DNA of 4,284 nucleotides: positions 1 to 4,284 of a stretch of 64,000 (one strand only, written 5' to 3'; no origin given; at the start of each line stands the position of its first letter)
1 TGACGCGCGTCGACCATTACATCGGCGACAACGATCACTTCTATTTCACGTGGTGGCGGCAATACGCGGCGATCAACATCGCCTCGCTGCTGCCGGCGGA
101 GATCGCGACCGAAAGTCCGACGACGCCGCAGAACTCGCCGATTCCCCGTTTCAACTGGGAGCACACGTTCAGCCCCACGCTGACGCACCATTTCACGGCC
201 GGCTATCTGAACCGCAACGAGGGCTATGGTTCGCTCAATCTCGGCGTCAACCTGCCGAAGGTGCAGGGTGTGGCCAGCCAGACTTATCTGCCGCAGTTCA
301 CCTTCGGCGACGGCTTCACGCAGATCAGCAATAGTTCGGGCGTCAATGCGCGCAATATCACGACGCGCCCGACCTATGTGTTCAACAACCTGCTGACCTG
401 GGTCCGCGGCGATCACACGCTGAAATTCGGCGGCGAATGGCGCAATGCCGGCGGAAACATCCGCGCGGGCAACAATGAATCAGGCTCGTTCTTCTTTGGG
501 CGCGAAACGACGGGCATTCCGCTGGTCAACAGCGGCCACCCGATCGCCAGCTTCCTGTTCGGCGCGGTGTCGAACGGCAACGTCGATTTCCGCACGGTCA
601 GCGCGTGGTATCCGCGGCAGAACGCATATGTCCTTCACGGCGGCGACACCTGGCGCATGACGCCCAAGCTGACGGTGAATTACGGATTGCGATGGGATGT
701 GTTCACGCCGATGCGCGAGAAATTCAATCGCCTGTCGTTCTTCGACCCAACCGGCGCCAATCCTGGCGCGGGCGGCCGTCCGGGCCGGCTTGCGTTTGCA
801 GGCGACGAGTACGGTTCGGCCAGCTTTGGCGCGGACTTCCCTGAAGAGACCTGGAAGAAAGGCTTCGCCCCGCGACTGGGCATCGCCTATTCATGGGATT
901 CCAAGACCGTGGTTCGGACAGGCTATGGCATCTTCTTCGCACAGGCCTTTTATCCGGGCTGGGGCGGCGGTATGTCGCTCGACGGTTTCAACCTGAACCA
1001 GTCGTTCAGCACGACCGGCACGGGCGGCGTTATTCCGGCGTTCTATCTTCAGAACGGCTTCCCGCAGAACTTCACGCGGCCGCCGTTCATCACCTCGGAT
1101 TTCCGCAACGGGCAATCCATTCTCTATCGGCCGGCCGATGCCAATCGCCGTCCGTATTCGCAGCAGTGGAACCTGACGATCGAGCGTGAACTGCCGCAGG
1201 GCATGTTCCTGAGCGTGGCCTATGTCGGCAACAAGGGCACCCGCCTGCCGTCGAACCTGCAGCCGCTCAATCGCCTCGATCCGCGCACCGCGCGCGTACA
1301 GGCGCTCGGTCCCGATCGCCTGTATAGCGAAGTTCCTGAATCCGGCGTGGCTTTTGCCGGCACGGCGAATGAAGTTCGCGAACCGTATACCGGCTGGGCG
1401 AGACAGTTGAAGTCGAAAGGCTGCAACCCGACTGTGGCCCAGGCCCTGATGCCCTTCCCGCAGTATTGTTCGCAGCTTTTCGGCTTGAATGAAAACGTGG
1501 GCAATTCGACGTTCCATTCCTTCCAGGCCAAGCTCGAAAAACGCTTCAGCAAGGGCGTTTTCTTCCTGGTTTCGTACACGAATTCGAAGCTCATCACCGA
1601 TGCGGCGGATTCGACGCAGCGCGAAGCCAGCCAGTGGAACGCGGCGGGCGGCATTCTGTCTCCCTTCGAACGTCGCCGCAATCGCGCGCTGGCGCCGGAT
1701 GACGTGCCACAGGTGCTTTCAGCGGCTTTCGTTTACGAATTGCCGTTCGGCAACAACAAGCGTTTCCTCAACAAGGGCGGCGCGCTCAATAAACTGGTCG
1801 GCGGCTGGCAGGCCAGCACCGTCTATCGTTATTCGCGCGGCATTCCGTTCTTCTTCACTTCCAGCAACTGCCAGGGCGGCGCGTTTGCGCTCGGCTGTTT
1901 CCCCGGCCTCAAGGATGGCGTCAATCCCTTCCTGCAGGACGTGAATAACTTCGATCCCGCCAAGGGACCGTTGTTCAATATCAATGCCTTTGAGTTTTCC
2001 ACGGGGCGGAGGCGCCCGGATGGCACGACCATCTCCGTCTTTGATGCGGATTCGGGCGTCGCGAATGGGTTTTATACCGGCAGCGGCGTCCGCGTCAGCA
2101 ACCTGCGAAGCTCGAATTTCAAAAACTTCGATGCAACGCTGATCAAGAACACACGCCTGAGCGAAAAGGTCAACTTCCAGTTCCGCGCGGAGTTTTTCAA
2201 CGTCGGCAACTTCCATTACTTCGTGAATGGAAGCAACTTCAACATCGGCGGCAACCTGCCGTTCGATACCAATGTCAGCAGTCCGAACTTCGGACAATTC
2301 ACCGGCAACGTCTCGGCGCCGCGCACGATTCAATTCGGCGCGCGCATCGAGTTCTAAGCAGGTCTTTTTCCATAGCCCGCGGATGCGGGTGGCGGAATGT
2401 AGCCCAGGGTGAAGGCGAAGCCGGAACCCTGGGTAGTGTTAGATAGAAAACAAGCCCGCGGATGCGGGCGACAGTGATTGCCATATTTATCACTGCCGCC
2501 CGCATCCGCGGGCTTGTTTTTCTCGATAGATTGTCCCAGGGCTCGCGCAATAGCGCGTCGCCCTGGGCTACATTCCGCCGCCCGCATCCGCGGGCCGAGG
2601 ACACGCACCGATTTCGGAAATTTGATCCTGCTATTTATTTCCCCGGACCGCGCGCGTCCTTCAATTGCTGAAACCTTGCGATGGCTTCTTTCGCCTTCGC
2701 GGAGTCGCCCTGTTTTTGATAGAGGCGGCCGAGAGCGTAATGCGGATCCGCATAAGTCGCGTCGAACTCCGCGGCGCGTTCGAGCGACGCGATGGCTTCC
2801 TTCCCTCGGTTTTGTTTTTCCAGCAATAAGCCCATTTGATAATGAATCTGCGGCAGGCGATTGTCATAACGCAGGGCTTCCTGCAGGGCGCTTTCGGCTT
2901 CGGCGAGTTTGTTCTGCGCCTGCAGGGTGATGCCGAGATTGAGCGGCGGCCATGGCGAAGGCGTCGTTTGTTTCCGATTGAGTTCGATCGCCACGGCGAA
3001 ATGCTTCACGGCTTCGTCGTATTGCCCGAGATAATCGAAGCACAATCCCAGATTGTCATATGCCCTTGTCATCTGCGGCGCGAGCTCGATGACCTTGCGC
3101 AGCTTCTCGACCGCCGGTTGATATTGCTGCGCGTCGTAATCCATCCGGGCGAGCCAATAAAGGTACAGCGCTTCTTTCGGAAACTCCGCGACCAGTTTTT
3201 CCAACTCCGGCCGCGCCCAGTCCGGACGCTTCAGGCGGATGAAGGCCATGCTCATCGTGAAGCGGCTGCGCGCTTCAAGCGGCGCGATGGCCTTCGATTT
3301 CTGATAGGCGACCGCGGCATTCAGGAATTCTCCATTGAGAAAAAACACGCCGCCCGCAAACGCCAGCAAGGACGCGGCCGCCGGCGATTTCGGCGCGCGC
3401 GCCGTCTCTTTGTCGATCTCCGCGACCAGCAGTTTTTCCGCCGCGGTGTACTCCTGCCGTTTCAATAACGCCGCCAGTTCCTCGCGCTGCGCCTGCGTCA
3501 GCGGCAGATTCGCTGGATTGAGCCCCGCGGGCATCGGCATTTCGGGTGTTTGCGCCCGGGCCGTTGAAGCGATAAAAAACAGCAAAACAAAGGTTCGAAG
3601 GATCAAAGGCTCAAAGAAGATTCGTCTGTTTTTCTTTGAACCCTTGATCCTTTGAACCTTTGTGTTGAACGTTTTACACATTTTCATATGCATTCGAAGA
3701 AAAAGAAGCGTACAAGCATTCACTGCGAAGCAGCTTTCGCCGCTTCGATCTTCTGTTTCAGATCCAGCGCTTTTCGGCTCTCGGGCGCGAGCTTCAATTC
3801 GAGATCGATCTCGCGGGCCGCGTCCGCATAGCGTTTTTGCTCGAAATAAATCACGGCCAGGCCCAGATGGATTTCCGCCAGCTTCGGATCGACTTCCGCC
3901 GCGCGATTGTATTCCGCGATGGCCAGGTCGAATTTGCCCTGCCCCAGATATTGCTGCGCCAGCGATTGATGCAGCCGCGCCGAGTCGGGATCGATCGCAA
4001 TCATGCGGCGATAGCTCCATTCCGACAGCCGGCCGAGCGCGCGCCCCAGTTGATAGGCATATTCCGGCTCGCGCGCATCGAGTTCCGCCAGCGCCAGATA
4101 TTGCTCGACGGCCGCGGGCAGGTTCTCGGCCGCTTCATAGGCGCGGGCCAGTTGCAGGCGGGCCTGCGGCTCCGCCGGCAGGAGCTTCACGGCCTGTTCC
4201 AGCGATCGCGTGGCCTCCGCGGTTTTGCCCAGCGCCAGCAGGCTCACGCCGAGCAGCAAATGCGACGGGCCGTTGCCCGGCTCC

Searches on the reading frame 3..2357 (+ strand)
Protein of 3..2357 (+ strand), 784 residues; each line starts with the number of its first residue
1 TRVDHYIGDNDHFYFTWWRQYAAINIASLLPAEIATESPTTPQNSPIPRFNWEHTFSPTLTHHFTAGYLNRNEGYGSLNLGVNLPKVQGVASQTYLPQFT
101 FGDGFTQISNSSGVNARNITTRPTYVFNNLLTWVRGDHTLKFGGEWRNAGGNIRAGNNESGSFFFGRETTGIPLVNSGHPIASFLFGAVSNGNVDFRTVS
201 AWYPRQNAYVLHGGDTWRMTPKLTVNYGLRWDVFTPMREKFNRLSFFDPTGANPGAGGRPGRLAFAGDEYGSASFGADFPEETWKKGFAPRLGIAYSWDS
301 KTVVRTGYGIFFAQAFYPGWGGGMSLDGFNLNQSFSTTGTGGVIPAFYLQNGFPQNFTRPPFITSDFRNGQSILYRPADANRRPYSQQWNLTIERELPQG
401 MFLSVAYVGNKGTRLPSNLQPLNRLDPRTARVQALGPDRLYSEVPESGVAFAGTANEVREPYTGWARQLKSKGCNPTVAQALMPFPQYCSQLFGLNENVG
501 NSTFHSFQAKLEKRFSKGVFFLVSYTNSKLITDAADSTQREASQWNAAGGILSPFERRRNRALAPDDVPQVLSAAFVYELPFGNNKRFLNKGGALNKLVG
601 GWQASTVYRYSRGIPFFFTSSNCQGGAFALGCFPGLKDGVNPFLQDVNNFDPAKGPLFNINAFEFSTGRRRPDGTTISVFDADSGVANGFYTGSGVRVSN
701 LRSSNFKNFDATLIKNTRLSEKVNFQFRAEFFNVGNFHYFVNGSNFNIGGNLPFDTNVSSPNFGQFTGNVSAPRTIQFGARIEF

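Call 50: search_protein_families(library=pfam, proteins=[window:3-2357:+], max_evalue=0.00001)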
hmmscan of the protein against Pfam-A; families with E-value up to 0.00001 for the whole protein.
window:3-2357:+ (784 aa): 1 family
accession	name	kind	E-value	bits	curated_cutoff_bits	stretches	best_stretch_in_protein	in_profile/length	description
PF25183.1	OMP_b-brl_4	-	7.2e-135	451.9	30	1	1-777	159-838/838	Outer membrane beta barrel domain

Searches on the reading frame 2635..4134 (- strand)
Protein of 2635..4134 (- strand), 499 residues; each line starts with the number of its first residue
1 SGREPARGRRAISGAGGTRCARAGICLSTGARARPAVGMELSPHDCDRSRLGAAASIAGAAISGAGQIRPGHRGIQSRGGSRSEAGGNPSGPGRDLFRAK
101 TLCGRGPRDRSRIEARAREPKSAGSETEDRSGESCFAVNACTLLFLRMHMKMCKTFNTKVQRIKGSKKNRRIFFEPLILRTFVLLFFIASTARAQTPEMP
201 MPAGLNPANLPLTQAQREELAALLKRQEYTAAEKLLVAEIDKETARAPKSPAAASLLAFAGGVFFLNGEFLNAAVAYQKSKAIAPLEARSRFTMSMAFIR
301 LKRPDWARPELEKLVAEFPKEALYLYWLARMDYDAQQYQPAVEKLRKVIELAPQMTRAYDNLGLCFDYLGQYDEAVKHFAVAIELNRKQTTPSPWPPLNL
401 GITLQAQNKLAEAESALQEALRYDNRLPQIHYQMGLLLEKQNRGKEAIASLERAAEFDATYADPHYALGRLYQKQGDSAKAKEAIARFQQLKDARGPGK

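Call 50: search_protein_families(library=pfam, proteins=[window:2635-4134:-], max_evalue=0.00001)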
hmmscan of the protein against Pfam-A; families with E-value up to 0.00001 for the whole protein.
window:2635-4134:- (499 aa): 15 families
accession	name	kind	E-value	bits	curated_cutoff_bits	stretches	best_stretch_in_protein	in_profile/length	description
PF07719.23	TPR_2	-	1.6e-23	81.2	27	0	357-387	2-32/34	Tetratricopeptide repeat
PF13414.12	TPR_11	-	5.9e-20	71.1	26.8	1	441-476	7-42/42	TPR repeat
PF13181.12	TPR_8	-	2.2e-17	62.1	25.7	0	357-388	2-33/34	Tetratricopeptide repeat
PF00515.34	TPR_1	-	1.9e-15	56.4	27.8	0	361-388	6-33/34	Tetratricopeptide repeat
PF13432.12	TPR_16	-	1e-13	51.9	32.7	0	398-460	1-63/65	Tetratricopeptide repeat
PF13424.12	TPR_12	-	3.9e-13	49.8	30.1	0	325-387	6-76/77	Tetratricopeptide repeat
PF14559.12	TPR_19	-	3.3e-12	47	25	0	440-487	3-50/68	Tetratricopeptide repeat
PF13431.12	TPR_17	-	1.1e-11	44.5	24.4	0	451-482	2-33/34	Tetratricopeptide repeat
PF13174.12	TPR_6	-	3.5e-11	43.4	26.3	0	358-384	2-28/33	Tetratricopeptide repeat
PF12895.13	ANAPC3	-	9.2e-11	42.3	27.2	0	312-379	13-79/82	Anaphase-promoting complex, cyclosome, subunit 3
PF13176.12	TPR_7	-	4.9e-09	36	27.9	0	358-390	1-33/36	Tetratricopeptide repeat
PF25063.1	ARM_TT21_C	-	1.3e-08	35.4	35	1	291-389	58-162/209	Tetratricopeptide repeat protein 21 C-terminal ARM domain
PF13374.12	TPR_10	-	1.5e-06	28.5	27.5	0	399-422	7-30/42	Tetratricopeptide repeat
PF13428.12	TPR_14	-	5.4e-06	27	23.5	0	428-471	1-44/44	Tetratricopeptide repeat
PF07721.20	TPR_4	-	5.5e-06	26.9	27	0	464-485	3-24/26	Tetratricopeptide repeat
